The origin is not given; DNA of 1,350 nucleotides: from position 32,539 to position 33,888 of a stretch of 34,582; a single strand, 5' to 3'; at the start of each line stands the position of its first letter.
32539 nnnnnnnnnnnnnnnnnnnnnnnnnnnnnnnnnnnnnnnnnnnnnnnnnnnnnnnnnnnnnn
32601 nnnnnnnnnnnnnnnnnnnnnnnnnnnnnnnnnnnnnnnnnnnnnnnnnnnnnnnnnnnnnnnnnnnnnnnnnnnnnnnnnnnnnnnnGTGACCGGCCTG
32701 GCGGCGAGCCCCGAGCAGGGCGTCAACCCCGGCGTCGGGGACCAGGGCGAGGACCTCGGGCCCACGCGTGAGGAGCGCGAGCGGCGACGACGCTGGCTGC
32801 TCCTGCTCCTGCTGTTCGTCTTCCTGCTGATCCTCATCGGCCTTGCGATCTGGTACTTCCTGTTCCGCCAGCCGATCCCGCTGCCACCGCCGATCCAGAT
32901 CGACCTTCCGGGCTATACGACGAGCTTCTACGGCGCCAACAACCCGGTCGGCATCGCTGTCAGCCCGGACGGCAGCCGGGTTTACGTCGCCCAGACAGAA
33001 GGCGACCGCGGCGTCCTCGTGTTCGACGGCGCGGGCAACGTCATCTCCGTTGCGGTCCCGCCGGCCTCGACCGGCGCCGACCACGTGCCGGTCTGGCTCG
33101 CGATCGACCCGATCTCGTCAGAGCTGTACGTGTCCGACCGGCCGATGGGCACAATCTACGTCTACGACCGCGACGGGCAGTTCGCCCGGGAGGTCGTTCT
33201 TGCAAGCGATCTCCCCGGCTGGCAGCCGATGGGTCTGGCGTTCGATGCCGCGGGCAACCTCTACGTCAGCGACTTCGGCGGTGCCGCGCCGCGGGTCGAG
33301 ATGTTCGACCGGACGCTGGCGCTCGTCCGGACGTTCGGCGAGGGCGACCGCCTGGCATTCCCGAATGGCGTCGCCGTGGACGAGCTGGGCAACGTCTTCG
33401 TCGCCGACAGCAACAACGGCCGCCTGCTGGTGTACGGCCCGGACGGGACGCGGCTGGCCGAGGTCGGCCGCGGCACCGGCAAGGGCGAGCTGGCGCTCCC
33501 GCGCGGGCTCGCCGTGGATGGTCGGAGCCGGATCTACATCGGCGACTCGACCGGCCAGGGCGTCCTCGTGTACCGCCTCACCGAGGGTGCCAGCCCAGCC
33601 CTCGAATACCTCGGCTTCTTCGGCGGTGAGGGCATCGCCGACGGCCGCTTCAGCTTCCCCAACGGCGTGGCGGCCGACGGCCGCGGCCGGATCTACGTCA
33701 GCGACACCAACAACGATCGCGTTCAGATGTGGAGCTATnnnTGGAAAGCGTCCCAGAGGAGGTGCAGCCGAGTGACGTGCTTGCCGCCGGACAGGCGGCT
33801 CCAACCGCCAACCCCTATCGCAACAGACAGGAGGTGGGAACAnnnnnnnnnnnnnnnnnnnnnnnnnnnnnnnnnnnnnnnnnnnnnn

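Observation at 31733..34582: Coupled TPR / NHL beta-propeller / multihaem cytochrome operon: candidate envelope electron conduit in a high-GC monoderm-type genome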

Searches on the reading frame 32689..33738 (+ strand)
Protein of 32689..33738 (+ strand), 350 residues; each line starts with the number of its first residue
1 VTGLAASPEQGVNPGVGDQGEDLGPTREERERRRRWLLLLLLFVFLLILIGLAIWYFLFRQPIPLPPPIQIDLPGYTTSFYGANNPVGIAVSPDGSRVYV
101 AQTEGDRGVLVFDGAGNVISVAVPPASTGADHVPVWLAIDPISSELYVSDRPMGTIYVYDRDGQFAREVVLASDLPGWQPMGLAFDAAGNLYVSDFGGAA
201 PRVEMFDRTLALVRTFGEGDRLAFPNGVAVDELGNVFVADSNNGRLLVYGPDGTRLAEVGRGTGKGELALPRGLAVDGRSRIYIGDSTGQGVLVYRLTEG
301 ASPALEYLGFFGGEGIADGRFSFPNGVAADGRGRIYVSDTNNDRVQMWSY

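Call 6: search_protein_families(library=pfam, proteins=[window:32689-33738:+], max_evalue=0.01)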
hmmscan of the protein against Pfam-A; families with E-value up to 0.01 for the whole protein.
window:32689-33738:+ (350 aa): 7 families
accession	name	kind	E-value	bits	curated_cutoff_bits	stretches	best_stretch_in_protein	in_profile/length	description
PF01436.27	NHL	-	6.2e-25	86.4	20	2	222-249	1-28/28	NHL repeat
PF08450.18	SGL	-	4.9e-11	43.1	26.3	0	216-259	176-220/246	SMP-30/Gluconolactonase/LRE-like region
PF06739.17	SBBP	-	5e-11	42.8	20.5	1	218-239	8-29/38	Beta-propeller repeat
PF25021.1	TEN_NHL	-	2.7e-09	36.9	27.1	0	85-157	32-97/357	Teneurin NHL domain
PF17170.10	DUF5128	-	4.3e-06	26.6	22.9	0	235-299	55-121/321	6-bladed beta-propeller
PF01731.26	Arylesterase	-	0.00018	22.1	21.3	0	83-102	53-72/86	Arylesterase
PF03088.22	Str_synth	-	0.0095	16.5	25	0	202-237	38-71/89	Strictosidine synthase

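Call 7: search_protein_families(library=ncbifam, proteins=[window:32689-33738:+], max_evalue=0.01)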
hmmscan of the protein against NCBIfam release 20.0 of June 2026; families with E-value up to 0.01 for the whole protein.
window:32689-33738:+ (350 aa): 3 families
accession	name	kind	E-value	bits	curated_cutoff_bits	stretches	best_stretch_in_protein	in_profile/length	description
NF035926.1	scyF_NHL_VPEP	equivalog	1.4e-31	110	350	2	86-295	44-273/376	scytonemin biosynthesis PEP-CTERM protein ScyF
NF033206.1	ScyE_fam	subfamily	8.6e-10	38.6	80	0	179-200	9-30/333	ScyD/ScyE family protein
TIGR03866.1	PQQ_ABC_repeats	subfamily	0.00054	19.1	287.3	1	79-193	36-140/310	PQQ-dependent catabolism-associated beta-propeller protein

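Call 8: find_encoding_contigs(protein=window:32689-33738:+, flank=10000, max_places=6)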
Protein window:32689-33738:+ (350 aa): no gene with exactly this product is on record in the collection.

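Call 23: find_related_loci(query=window:32689-33738:+, collection=genome_contigs, flank=10000)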
Query window:32689-33738:+ (350 aa) in genome_contigs; peptide patterns used: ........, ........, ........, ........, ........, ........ (x = any residue, [..] = any of these).
154 stretches matched a pattern; 69 encode a relative of the query (tblastn E <= 1e-3); 68 distinct loci.
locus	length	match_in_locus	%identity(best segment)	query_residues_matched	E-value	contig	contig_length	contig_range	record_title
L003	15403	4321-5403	73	1-350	2e-160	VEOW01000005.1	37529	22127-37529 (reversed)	MAG: Chloroflexi bacterium isolate MnB_4 Mn-Chloroflexi-1_104095, whole genome shotgun sequence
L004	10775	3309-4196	77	55-350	1e-153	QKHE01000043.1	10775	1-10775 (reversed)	MAG: Chloroflexi bacterium isolate SZUA-546 scaffold_21609, whole genome shotgun sequence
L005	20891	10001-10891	59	55-350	8e-113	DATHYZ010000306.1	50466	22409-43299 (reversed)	MAG TPA_asm: Candidatus Limnocylindrales bacterium isolate SMAG_U16225 k141_232965, whole genome shotgun sequence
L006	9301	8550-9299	66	55-348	4e-107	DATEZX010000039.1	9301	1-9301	MAG TPA_asm: Candidatus Limnocylindrales bacterium isolate SMAG_U8486 k141_813125, whole genome shotgun sequence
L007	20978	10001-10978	46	32-350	4e-90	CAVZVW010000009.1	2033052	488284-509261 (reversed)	MAG: uncultured Actinomycetota bacterium isolate MFD02134.bin.2.204 genome assembly, contig: contig_5077, whole genome s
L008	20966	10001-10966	49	28-350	1e-89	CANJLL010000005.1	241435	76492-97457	MAG: Chloroflexi bacterium isolate RH-23may17-645 genome assembly, contig: RH-23may17-C204, whole genome shotgun sequenc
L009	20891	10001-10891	58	55-350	6e-102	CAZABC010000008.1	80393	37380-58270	MAG TPA_asm: uncultured Anaerolineaceae bacterium isolate binchicken_co107_255 genome assembly, contig: NODE_749_length_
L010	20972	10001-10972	38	31-350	2e-66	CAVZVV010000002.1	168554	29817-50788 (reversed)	MAG: uncultured Actinomycetes bacterium isolate MFD02134.bin.2.245 genome assembly, contig: contig_102875, whole genome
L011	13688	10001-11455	32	82-350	1e-27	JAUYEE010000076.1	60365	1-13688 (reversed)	MAG: bacterium isolate C20_metabat.bin.94 C20_k141_274506, whole genome shotgun sequence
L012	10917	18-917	34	60-350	2e-37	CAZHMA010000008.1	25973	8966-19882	MAG TPA_asm: uncultured Eubacteriales bacterium isolate SRP302447_co3_20 genome assembly, contig: NODE_5113_length_25973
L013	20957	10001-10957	30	27-349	6e-26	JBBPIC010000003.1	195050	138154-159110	MAG: Acidobacteriota bacterium isolate BPF2-06-08_bin_1 NODE_3_length_195050_cov_34.000692, whole genome shotgun sequenc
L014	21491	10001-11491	30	37-348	4e-25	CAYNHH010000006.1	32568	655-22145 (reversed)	MAG TPA_asm: uncultured Candidatus Saccharibacteria bacterium isolate SRP170004_co1_35 genome assembly, contig: NODE_189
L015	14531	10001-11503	35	86-349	2e-24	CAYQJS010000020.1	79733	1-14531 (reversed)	MAG TPA_asm: uncultured Chloroflexota bacterium isolate SRP119689_co1_77 genome assembly, contig: NODE_304_length_79733_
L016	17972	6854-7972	33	86-349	1e-20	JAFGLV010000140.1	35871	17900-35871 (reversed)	MAG: Sedimentisphaerales bacterium isolate Zod_Metabat.417 k87_11204124, whole genome shotgun sequence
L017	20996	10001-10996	30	72-346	1e-20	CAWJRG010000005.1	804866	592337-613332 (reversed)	MAG: uncultured bacterium isolate MFD03726.bin.1.65 genome assembly, contig: contig_13, whole genome shotgun sequence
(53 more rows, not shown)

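Call 27: search_protein_families(library=pfam, proteins=[L003:5394-7049:+, L003:7128-8450:+, L003:8450-10738:+, L003:10826-11383:+, L003:11140-12600:+, L003:12248-13333:+, L003:13290-14810:+, L003:14732-15403:+], max_evalue=0.001)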
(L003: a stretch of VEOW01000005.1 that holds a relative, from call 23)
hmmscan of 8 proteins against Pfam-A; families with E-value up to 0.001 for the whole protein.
L003:5394-7049:+ (552 aa): 4 families
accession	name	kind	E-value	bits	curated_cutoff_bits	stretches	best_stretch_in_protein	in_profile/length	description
PF09699.15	Paired_CXXCH_1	-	1.7e-19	69.6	20.6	1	79-114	5-39/41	Doubled CXXCH motif (Paired_CXXCH_1)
PF14522.11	Cytochrome_C7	-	2.4e-08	34.1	24.8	0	432-532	13-67/67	Cytochrome c7 and related cytochrome c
PF22113.1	Mtrc-MtrF_II-IV_dom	-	2e-06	27.9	30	0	78-118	4-42/176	Outer membrane cytochrome MtrC/MtrF-like, domains II/IV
PF14537.11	Cytochrom_c3_2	-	0.0002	22.2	25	0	82-114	8-36/79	Cytochrome c3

L003:7128-8450:+ (441 aa): 4 families
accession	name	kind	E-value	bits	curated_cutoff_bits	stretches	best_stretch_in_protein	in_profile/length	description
PF09699.15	Paired_CXXCH_1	-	2.5e-19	69.1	20.6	1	57-91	5-38/41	Doubled CXXCH motif (Paired_CXXCH_1)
PF14537.11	Cytochrom_c3_2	-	3e-08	34.5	25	0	341-390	25-71/79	Cytochrome c3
PF14522.11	Cytochrome_C7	-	3.1e-08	33.8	24.8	1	342-427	13-67/67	Cytochrome c7 and related cytochrome c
PF22113.1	Mtrc-MtrF_II-IV_dom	-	1.5e-07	31.5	30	0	335-388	113-168/176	Outer membrane cytochrome MtrC/MtrF-like, domains II/IV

L003:8450-10738:+ (763 aa): 4 families
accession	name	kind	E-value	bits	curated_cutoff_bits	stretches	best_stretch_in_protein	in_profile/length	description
PF09699.15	Paired_CXXCH_1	-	1.2e-14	54.1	20.6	1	363-399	5-39/41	Doubled CXXCH motif (Paired_CXXCH_1)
PF14537.11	Cytochrom_c3_2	-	3.8e-08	34.1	25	0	355-397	49-79/79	Cytochrome c3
PF22113.1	Mtrc-MtrF_II-IV_dom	-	4.2e-08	33.4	30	1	362-520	4-131/176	Outer membrane cytochrome MtrC/MtrF-like, domains II/IV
PF14522.11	Cytochrome_C7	-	8.2e-08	32.4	24.8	0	362-402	10-54/67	Cytochrome c7 and related cytochrome c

L003:10826-11383:+ (186 aa): 1 family
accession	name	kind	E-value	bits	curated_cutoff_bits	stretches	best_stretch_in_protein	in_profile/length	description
PF13798.11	PCYCGC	-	1.9e-21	77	25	1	32-184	4-153/153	Protein of unknown function with PCYCGC motif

L003:11140-12600:+ (487 aa): 12 families
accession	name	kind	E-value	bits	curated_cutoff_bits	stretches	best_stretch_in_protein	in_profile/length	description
PF13414.12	TPR_11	-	1.4e-12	47.5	26.8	1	374-410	5-41/42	TPR repeat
PF13431.12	TPR_17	-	1.2e-11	44.3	24.4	0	386-410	2-26/34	Tetratricopeptide repeat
PF07719.23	TPR_2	-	1.7e-11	43.7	27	1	365-396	3-34/34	Tetratricopeptide repeat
PF00515.34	TPR_1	-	2.7e-10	40.1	27.8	1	365-396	3-34/34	Tetratricopeptide repeat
PF14559.12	TPR_19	-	9.7e-09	35.9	25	0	321-365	16-60/68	Tetratricopeptide repeat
PF23914.1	TPR_CcmH_CycH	-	1.5e-05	25.3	42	1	317-431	38-153/158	Cytochrome c-type biogenesis protein H TPR domain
PF13428.12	TPR_14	-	1.9e-05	25.4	23.5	0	365-404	3-42/44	Tetratricopeptide repeat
PF12895.13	ANAPC3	-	2.8e-05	24.8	27.2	1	320-385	13-78/82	Anaphase-promoting complex, cyclosome, subunit 3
PF13432.12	TPR_16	-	3.8e-05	24.5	32.7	1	369-417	3-51/65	Tetratricopeptide repeat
PF13181.12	TPR_8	-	4e-05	23.9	25.7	0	365-396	3-34/34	Tetratricopeptide repeat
PF13174.12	TPR_6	-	9.9e-05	23.2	26.3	0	365-395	2-32/33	Tetratricopeptide repeat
PF14561.12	TPR_20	-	0.0008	20.1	25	0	311-349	4-42/90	Tetratricopeptide repeat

L003:12248-13333:+ (362 aa): 1 family
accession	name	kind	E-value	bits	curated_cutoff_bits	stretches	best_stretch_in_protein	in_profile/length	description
PF02683.22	DsbD_TM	-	1.6e-12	47.6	27.1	1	126-347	6-216/219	Cytochrome C biogenesis protein transmembrane domain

L003:13290-14810:+ (507 aa): 1 family
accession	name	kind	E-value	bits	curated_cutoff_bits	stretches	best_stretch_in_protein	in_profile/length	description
PF05140.19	ResB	-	1.1e-68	232.7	24.6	1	61-481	1-477/486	ResB-like family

L003:14732-15403:+ (224 aa): 1 family
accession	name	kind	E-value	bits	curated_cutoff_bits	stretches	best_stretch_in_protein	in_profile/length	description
PF01578.25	Cytochrom_C_asm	-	4.1e-10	40.1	29.9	1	122-213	2-99/212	Cytochrome C assembly protein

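Call 67: search_protein_families(library=ncbifam, proteins=[L003:5508-7049:+, L003:7128-8450:+, L003:8450-10738:+, L003:10826-11383:+], max_evalue=0.01)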
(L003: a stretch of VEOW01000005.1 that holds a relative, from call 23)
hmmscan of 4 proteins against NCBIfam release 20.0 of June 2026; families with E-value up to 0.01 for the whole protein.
L003:5508-7049:+ (514 aa): 3 families
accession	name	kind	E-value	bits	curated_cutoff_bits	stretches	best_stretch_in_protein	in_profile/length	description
TIGR01905.1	paired_CXXCH_1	subfamily_domain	1.3e-17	63.4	25.2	2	43-76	7-39/41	doubled CXXCH domain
TIGR03508.1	decahem_SO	subfamily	4.3e-12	46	192.2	2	43-81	190-227/258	DmsE family decaheme c-type cytochrome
NF041028.1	decahem_GSU2203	exception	0.00046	19.5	325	0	43-75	126-157/317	GSU2203 family decaheme c-type cytochrome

L003:7128-8450:+ (441 aa): 5 families
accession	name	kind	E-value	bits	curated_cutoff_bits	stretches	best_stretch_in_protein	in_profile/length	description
TIGR01905.1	paired_CXXCH_1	subfamily_domain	4.3e-16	58.5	25.2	1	59-92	7-39/41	doubled CXXCH domain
TIGR03508.1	decahem_SO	subfamily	5.8e-11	42.3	192.2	1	59-96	190-226/258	DmsE family decaheme c-type cytochrome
NF041028.1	decahem_GSU2203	exception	2.2e-05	23.9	325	0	59-90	126-156/317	GSU2203 family decaheme c-type cytochrome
TIGR03153.1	cytochr_NrfH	equivalog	0.00022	21.3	134.2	0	54-90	98-134/138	cytochrome c nitrite reductase small subunit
TIGR03507.1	decahem_SO1788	subfamily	0.00037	19.1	209.3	0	45-100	256-313/672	OmcA/MtrC family decaheme c-type cytochrome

L003:8450-10738:+ (763 aa): 5 families
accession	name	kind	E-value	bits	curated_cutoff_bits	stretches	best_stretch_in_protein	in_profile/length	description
TIGR01905.1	paired_CXXCH_1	subfamily_domain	4.7e-07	29.6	25.2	1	363-398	5-38/41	doubled CXXCH domain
NF041028.1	decahem_GSU2203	exception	0.00051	19.4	325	0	365-404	126-237/317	GSU2203 family decaheme c-type cytochrome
NF008659.0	PRK11659.1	equivalog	0.0014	18.4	184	1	365-400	136-171/188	cytochrome c nitrite reductase pentaheme subunit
TIGR03508.1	decahem_SO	subfamily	0.0024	17.4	192.2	1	366-401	96-224/258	DmsE family decaheme c-type cytochrome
TIGR03153.1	cytochr_NrfH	equivalog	0.0025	17.9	134.2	0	361-397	99-134/138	cytochrome c nitrite reductase small subunit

L003:10826-11383:+ (186 aa): 2 families
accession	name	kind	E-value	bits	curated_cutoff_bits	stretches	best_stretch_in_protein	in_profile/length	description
NF041379.1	OS_HP4_CYCXC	equivalog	9.8e-19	67.2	90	1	86-172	13-89/90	CYCXC family (seleno)protein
NF058595.1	invert_tail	domain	0.0083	16.4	37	0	17-54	49-88/113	lipo-invert putative C-terminal anchoring domain-containing protein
